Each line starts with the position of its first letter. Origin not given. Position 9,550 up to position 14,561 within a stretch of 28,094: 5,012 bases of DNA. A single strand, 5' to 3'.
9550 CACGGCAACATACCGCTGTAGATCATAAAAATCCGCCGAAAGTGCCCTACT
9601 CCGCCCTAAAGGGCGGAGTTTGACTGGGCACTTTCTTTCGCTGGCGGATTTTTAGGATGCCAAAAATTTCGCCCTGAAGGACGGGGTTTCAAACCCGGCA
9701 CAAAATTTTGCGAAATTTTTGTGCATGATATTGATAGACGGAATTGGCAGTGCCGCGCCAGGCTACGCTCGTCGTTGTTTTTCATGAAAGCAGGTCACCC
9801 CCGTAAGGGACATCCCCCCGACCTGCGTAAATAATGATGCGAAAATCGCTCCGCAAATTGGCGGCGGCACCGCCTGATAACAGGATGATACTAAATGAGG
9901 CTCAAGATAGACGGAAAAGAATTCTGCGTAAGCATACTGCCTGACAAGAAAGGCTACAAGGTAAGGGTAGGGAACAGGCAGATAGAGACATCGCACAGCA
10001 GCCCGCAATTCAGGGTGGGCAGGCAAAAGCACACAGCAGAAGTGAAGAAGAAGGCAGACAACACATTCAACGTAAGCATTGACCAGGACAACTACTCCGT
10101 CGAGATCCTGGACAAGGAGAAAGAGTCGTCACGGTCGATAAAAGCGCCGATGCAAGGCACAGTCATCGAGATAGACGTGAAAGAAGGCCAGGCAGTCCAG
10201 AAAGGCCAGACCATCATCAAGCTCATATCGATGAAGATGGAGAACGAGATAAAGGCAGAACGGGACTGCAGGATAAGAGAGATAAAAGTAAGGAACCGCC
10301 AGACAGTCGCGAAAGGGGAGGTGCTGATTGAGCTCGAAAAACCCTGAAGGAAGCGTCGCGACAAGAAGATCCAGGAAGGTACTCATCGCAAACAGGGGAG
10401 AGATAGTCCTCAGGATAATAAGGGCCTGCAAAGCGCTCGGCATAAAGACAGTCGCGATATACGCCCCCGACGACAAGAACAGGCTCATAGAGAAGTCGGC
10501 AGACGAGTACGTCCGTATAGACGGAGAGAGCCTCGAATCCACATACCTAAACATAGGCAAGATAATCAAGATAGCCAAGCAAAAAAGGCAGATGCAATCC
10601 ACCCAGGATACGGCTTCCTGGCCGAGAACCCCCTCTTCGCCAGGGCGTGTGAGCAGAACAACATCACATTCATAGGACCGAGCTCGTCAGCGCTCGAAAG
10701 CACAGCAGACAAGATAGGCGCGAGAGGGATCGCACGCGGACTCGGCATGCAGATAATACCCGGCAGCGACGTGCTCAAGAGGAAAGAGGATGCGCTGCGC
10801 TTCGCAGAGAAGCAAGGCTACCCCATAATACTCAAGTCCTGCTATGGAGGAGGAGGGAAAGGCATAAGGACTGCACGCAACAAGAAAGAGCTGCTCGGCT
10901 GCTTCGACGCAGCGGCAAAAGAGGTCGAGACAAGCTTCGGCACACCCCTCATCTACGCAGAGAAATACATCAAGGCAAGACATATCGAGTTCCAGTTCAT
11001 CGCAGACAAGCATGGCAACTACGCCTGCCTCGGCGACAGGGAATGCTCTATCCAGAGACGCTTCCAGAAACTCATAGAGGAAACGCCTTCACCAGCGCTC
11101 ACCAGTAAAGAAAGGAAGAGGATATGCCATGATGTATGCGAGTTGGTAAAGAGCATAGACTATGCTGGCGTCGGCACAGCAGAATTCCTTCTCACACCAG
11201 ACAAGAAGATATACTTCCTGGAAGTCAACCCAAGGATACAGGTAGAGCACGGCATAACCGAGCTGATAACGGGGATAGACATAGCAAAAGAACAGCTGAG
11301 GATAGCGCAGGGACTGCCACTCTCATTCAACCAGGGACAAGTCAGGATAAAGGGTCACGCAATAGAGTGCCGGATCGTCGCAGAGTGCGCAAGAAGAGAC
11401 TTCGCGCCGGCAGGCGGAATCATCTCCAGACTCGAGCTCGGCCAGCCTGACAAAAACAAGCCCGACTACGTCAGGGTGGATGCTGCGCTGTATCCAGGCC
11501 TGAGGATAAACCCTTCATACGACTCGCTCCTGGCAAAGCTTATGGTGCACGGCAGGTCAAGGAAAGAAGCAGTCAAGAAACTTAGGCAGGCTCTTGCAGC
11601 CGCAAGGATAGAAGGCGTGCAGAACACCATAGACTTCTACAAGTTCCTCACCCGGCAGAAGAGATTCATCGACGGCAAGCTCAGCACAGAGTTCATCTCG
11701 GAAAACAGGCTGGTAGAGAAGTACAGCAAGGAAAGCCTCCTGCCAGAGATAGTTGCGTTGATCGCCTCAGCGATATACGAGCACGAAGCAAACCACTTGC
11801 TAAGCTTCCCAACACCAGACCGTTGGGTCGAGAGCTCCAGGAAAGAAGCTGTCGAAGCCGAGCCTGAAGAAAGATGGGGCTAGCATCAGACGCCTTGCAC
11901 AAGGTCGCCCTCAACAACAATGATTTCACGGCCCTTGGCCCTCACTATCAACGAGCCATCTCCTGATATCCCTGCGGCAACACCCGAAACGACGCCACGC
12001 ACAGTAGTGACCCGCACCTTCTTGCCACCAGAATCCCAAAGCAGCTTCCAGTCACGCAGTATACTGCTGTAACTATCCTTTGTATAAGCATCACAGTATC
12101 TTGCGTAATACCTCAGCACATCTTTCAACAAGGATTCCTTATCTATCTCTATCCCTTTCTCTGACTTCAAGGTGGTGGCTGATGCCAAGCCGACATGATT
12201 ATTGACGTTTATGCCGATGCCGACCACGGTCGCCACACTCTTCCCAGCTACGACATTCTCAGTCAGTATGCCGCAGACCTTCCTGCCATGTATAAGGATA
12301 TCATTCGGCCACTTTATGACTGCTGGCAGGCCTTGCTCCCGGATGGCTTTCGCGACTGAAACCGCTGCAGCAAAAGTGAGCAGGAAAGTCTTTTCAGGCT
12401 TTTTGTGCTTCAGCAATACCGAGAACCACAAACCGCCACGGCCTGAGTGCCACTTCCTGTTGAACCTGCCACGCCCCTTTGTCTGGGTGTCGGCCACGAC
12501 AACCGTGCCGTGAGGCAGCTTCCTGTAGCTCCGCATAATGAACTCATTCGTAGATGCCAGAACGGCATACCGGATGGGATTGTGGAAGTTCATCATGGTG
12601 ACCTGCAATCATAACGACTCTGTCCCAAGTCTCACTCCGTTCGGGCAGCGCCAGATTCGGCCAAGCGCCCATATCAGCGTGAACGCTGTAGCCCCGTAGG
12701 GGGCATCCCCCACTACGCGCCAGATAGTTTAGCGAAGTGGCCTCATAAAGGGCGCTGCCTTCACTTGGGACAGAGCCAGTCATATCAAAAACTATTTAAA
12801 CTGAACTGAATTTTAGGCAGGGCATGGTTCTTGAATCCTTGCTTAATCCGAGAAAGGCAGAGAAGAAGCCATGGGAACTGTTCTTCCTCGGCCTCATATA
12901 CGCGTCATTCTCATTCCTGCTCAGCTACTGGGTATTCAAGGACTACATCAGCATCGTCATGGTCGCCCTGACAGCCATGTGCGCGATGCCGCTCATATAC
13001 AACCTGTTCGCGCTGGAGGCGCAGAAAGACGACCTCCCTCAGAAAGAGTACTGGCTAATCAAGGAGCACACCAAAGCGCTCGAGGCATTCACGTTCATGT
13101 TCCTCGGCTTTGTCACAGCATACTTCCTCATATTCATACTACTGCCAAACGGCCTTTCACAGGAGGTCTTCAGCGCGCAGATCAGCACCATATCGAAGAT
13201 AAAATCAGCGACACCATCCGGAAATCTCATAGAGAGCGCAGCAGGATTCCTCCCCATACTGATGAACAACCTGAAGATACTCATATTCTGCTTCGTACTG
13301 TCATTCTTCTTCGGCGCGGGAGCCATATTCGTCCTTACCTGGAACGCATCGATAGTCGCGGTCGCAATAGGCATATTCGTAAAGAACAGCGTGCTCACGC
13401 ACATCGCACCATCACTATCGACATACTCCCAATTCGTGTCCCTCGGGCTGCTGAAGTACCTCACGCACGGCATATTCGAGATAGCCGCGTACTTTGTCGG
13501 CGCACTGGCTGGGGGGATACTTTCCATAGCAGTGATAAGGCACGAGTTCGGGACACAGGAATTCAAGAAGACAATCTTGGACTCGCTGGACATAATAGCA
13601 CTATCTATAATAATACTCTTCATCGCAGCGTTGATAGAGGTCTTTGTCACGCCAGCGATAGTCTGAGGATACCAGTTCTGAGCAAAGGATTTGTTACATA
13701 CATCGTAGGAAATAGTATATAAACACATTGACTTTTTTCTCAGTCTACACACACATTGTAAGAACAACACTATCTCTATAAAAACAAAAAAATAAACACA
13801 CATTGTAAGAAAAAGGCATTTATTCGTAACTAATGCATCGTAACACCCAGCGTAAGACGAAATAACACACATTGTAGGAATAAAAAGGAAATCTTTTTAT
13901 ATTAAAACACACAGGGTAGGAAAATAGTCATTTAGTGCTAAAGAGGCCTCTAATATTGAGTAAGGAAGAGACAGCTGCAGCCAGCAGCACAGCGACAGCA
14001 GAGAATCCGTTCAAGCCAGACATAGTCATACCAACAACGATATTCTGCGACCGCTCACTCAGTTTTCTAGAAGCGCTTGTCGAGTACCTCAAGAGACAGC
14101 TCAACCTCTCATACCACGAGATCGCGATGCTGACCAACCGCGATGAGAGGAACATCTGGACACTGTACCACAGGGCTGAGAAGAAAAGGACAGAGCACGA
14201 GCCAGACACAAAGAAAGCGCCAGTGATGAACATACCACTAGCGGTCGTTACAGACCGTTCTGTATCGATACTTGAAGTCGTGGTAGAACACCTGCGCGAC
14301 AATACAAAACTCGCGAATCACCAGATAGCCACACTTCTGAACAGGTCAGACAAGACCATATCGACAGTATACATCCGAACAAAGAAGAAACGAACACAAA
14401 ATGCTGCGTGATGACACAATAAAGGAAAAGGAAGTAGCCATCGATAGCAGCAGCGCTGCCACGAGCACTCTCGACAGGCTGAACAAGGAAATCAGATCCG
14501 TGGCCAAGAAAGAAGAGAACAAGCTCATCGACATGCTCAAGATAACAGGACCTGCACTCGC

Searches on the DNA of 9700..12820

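Call 36: search_rna_families(source=window, start=9700, end=12820, threshold=evalue, max_evalue=10)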
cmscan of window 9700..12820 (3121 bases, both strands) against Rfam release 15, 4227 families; matches with E-value up to 10: 3.
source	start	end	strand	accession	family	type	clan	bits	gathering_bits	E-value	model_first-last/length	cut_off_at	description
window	10168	10253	+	RF01905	HOTAIR_2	Gene; lncRNA;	-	17.1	60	0.65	1-69/69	no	HOTAIR conserved region 2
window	10610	10622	+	RF01727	SAM-SAH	Cis-reg; riboswitch;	-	14.6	40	6.6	12-24/49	no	SAM/SAH riboswitch aptamer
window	11479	11539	+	RF02475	GlsR6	Gene; snRNA; snoRNA; CD-box;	-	14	75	6.5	1-59/59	no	Small nucleolar RNA GlsR6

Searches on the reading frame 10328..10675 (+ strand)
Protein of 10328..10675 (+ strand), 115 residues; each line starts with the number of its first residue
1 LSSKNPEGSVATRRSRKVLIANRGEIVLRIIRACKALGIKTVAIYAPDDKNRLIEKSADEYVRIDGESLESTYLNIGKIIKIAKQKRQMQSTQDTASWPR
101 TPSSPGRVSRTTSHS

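Call 11: search_protein_families(library=pfam, proteins=[window:10328-10675:+], max_evalue=0.01)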
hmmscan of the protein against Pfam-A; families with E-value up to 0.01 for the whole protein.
window:10328-10675:+ (115 aa): 1 family
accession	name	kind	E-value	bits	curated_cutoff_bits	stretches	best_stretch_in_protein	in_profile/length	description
PF00289.28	Biotin_carb_N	-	1e-21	77.9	25.5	1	16-87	3-74/110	Biotin carboxylase, N-terminal domain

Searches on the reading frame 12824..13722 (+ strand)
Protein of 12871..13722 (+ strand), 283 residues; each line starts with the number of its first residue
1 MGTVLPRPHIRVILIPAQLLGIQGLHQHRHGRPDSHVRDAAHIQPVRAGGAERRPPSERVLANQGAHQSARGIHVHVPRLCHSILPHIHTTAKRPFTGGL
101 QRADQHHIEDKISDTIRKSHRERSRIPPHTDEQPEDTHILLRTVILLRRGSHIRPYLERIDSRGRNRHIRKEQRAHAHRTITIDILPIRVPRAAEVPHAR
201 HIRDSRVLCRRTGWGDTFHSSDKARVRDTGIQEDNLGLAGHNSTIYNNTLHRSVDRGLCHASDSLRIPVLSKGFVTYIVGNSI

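Call 10: search_protein_families(library=pfam, proteins=[window:12824-13666:+], max_evalue=0.01)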
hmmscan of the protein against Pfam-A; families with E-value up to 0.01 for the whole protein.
window:12824-13666:+ (280 aa): 1 family
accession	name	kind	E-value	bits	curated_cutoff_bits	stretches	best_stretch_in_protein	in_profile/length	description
PF01944.22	SpoIIM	-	9.8e-15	55.3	26.9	1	89-277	2-163/163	Stage II sporulation protein M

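Call 11: search_protein_families(library=pfam, proteins=[window:12871-13722:+], max_evalue=0.01)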
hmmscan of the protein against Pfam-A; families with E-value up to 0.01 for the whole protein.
window:12871-13722:+ (283 aa): 0 families

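Call 67: find_related_loci(query=A5, collection=metagenome_contigs, flank=2500)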
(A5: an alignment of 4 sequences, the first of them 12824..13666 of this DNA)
Query A5 (280 aa) in metagenome_contigs; peptide patterns used: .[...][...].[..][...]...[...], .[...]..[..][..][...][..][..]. (x = any residue, [..] = any of these).
600 stretches matched a pattern (row limit reached: there are more); 321 encode a relative of the query (tblastn E <= 1e-3); the best 80 are kept; 80 distinct loci.
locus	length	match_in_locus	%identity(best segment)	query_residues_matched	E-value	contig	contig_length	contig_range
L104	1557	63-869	51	1-277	1e-100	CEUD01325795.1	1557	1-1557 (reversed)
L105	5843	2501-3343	49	1-278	1e-89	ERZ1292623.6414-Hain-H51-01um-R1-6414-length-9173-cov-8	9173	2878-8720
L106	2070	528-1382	50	1-279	2e-92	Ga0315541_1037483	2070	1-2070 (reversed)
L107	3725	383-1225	49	1-279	6e-88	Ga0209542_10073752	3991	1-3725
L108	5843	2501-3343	49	1-279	1e-87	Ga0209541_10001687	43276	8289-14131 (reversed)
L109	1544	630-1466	48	1-277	7e-93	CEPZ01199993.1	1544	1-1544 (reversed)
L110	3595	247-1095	49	1-277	6e-87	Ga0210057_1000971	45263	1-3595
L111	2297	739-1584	48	1-279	2e-88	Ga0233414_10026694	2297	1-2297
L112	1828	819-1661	50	1-277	7e-86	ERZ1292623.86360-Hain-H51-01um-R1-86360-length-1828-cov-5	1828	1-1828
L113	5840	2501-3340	47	1-277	8e-81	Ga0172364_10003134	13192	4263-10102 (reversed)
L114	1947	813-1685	47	1-277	5e-84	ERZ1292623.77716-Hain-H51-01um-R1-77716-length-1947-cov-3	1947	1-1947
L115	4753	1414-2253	47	1-277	2e-80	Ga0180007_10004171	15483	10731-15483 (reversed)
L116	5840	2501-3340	47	1-277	2e-80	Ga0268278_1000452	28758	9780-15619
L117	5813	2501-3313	46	1-277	2e-80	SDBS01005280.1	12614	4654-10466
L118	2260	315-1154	47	1-277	5e-82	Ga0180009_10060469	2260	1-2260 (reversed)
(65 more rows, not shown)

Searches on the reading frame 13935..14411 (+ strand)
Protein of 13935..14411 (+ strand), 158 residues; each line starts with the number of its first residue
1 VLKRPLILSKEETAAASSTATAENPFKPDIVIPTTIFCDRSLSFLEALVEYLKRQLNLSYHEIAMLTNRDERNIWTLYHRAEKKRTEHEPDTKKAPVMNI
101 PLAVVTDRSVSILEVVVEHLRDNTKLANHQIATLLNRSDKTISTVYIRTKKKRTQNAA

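Call 11: search_protein_families(library=pfam, proteins=[window:13935-14411:+], max_evalue=0.01)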
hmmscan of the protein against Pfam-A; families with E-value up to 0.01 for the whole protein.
window:13935-14411:+ (158 aa): 2 families
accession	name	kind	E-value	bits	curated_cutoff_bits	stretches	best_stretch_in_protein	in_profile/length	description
PF08281.18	Sigma70_r4_2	-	1.8e-05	24.8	25.7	1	52-84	21-53/54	Sigma-70, region 4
PF20432.4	Xre-like-HTH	-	0.0061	17.3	25.8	0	116-150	14-46/63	Antitoxin Xre-like helix-turn-helix domain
